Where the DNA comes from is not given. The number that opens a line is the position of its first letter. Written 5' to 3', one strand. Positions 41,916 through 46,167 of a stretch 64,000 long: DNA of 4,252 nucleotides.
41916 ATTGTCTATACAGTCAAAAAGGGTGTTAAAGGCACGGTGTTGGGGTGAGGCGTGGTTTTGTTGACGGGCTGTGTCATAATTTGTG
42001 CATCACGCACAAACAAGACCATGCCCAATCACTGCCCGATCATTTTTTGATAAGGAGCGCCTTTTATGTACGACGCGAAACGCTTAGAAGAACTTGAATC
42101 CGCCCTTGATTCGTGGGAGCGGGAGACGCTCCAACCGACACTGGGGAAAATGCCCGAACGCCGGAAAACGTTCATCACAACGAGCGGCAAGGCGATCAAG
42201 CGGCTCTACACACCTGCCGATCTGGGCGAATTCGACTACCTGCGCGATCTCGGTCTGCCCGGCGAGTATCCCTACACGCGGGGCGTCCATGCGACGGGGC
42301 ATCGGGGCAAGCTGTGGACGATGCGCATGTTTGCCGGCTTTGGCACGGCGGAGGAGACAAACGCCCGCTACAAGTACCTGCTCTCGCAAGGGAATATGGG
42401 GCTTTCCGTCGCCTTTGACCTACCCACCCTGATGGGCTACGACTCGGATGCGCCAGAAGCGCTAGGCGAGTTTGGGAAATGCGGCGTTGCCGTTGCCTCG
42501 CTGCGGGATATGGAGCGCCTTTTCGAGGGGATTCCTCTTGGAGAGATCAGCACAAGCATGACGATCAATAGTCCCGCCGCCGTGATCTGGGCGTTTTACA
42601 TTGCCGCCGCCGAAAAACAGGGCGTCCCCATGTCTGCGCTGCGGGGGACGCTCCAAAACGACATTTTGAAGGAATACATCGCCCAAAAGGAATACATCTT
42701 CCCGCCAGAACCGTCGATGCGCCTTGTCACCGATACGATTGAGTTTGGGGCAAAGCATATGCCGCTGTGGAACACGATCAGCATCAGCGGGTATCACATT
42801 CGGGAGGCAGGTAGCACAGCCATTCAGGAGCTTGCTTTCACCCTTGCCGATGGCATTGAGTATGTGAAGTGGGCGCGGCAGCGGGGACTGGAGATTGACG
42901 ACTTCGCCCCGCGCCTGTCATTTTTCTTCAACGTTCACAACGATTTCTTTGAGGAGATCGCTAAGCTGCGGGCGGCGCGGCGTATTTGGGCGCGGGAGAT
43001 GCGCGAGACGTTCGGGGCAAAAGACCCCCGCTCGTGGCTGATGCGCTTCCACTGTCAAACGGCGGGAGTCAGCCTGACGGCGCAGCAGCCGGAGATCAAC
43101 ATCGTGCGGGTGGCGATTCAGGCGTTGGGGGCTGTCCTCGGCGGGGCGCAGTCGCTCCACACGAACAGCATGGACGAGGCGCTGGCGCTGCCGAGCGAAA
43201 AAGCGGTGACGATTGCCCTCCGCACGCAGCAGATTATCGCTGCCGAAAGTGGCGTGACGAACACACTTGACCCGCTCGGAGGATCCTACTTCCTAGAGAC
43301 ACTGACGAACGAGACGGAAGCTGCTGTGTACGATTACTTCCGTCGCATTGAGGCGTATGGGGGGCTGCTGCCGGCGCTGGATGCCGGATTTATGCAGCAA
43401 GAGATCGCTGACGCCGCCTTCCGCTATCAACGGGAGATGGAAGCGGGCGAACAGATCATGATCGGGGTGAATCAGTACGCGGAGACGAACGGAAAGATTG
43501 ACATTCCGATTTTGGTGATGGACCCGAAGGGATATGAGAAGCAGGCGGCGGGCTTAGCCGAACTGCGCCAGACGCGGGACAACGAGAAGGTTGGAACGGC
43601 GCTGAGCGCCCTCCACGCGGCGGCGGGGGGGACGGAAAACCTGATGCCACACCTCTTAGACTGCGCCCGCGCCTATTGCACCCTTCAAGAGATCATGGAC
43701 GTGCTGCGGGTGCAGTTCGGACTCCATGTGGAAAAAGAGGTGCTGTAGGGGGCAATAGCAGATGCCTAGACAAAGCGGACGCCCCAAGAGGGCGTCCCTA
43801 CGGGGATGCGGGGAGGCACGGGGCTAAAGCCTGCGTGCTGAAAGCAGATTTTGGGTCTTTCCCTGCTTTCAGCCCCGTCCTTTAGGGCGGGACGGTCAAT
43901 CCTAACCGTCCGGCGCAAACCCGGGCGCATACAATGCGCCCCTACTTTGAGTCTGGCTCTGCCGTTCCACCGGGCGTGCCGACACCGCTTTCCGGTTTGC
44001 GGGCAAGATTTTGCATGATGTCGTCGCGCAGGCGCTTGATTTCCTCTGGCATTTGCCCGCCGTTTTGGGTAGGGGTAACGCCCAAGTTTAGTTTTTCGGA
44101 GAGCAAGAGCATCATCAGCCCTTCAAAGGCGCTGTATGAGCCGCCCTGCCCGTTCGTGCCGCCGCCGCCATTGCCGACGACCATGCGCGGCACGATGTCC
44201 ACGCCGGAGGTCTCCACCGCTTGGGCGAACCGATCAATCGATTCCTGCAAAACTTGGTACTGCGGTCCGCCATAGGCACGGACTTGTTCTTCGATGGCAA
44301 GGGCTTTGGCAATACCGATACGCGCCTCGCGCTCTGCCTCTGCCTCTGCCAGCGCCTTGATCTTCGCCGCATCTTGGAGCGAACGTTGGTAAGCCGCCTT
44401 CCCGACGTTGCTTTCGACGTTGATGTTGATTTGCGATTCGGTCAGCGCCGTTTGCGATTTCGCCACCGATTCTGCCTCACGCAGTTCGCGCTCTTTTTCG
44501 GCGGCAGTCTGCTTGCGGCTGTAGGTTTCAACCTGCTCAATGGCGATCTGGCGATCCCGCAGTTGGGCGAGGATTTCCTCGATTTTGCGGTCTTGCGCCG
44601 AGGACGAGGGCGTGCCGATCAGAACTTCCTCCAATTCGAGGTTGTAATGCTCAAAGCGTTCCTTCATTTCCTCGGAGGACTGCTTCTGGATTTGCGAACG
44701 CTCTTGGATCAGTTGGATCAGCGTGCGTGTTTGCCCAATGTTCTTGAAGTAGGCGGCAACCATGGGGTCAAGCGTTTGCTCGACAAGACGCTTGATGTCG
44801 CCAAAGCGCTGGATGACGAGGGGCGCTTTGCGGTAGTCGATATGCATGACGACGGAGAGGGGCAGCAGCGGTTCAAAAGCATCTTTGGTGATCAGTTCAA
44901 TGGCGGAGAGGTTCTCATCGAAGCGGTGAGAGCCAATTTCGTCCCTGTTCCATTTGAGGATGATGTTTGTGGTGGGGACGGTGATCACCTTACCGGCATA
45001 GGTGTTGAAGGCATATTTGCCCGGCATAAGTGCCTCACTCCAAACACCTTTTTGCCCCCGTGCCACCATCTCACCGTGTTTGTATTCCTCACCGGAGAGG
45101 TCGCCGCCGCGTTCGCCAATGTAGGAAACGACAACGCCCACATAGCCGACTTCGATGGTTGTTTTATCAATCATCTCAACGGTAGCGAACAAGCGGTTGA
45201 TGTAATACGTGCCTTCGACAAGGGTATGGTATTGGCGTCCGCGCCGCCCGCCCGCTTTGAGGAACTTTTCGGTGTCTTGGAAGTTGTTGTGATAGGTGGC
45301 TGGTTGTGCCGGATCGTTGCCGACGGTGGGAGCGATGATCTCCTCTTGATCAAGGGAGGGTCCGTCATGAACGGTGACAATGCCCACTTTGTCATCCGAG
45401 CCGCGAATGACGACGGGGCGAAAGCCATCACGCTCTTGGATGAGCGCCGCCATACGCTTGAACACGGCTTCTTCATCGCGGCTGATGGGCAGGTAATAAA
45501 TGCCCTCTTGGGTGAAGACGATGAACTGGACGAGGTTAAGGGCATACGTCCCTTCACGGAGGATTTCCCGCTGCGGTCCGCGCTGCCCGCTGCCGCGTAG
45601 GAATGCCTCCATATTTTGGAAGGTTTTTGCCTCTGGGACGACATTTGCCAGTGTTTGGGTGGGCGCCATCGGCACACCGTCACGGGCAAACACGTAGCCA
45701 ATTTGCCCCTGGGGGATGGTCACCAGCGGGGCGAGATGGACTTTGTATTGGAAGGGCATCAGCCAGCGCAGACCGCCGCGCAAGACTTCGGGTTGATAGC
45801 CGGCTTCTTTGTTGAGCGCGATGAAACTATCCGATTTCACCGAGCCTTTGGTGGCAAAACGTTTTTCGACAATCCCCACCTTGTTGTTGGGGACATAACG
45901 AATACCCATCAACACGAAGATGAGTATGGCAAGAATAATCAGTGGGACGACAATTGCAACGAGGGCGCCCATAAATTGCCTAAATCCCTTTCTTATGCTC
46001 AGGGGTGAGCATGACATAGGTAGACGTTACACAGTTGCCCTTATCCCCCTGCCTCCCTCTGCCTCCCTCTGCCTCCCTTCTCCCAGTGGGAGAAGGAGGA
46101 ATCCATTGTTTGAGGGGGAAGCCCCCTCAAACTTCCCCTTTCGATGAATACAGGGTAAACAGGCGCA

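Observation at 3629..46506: RF1: family of about 125-150 bp MITE-like palindromic elements (TIR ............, internal perfect GC hairpin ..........-loop-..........), at least 9 units at 5 loci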

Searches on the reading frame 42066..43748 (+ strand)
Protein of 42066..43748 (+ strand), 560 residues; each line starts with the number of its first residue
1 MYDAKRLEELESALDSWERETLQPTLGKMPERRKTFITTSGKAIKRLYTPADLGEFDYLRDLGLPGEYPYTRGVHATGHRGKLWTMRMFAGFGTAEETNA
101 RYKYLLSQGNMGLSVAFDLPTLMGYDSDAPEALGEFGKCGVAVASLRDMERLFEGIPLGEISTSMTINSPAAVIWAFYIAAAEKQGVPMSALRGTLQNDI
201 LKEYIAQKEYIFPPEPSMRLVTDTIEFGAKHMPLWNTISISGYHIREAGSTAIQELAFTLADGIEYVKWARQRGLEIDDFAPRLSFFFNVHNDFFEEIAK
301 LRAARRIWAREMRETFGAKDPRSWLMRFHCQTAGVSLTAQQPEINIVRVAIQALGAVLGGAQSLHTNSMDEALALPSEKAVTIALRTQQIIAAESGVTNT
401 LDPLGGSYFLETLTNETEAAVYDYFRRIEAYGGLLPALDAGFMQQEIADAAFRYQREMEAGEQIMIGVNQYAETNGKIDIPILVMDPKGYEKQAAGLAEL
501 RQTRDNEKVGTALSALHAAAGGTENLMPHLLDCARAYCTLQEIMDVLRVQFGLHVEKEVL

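Call 15: search_protein_families(library=pfam, proteins=[window:42066-43748:+])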
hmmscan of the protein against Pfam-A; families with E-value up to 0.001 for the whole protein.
window:42066-43748:+ (560 aa): 1 family
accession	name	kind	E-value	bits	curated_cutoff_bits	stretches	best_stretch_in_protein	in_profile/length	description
PF01642.28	MM_CoA_mutase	-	5.4e-218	725.1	22.1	1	38-552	2-512/512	Methylmalonyl-CoA mutase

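Call 22: find_related_loci(query=window:42066-43748:+, collection=genome_contigs, flank=10000)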
Query window:42066-43748:+ (560 aa) in genome_contigs; peptide patterns used: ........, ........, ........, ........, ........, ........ (x = any residue, [..] = any of these).
600 stretches matched a pattern (row limit reached: there are more); 596 encode a relative of the query (tblastn E <= 1e-3); the best 80 are kept; 80 distinct loci.
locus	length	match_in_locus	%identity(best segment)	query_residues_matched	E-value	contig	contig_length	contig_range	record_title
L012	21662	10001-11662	73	2-556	0e+0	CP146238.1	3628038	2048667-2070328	Aggregatilineales bacterium SYSU G02658 chromosome, complete genome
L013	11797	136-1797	72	2-556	0e+0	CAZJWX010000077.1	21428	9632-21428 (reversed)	MAG TPA_asm: uncultured Anaerolineaceae bacterium isolate SRP141376_co5_437 genome assembly, contig: NODE_5920_length_21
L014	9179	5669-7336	72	1-560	0e+0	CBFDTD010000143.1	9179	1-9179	MAG TPA_asm: uncultured bacterium isolate SRR6823440_binner13_Refined_23 genome assembly, contig: ERZ650341.5049, whole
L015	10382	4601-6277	70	1-560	0e+0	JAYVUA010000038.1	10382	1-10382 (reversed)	MAG: Anaerolineales bacterium isolate GL74_UP_metabat_203 GL74_UP_metabat_203_37, whole genome shotgun sequence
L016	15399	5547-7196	72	9-560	0e+0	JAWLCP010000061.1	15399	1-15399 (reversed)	MAG: Anaerolineae bacterium isolate 15dZY3.bin.6 NODE_4153_length_15399_cov_12.138693, whole genome shotgun sequence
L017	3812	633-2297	71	1-556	0e+0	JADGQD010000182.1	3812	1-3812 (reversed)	MAG: Anaerolineales bacterium isolate Chersky.4_57 contig-100_20962, whole genome shotgun sequence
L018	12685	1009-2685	69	1-560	0e+0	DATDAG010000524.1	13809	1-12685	MAG TPA_asm: Anaerolineales bacterium isolate SMAG_U90 k141_548750, whole genome shotgun sequence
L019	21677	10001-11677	69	1-560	0e+0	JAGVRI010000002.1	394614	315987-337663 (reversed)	MAG: Chloroflexota bacterium isolate TumbabinsA95 c_000000000002, whole genome shotgun sequence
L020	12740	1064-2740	69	1-560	0e+0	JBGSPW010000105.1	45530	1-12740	MAG: Thermoflexales bacterium isolate JTS-AC314 k141_547386, whole genome shotgun sequence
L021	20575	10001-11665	70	1-556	0e+0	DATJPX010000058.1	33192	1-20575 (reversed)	MAG TPA_asm: Anaerolineales bacterium isolate SMAG_U14924 k141_2050277, whole genome shotgun sequence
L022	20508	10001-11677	69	1-560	0e+0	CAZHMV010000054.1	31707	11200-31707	MAG TPA_asm: uncultured Anaerolineales bacterium isolate binchicken_co172_219 genome assembly, contig: NODE_950_length_3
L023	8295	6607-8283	68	1-560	0e+0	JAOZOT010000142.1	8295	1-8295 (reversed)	MAG: Anaerolineae bacterium isolate GMC4.maxbin2.235_sub GMC4_14002_length_8295_cov_21.528762, whole genome shotgun sequ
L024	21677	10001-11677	68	1-560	0e+0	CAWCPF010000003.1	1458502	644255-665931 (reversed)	MAG: uncultured Chloroflexia bacterium isolate MFD04944.bin.2.131 genome assembly, contig: contig_37214, whole genome sh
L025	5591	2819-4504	66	1-560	0e+0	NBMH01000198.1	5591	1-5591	MAG: Anaerolineaceae bacterium 4572_78 ex4572_78_scaffold_23099, whole genome shotgun sequence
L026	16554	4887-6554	67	1-557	0e+0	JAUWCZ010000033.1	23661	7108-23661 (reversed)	MAG: Chloroflexota bacterium isolate CSMAG_2151 CSMAG_2151_k141_1033164_length_23661_cov_10.0000, whole genome shotgun s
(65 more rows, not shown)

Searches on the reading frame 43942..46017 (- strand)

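Call 15: search_protein_families(library=pfam, proteins=[window:43942-46017:-])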
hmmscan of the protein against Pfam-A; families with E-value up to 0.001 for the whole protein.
window:43942-46017:- (691 aa): 1 family
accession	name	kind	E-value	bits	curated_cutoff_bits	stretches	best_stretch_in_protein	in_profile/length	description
PF01145.31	Band_7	-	6.8e-18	65.8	23.6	1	287-497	2-173/176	SPFH domain / Band 7 family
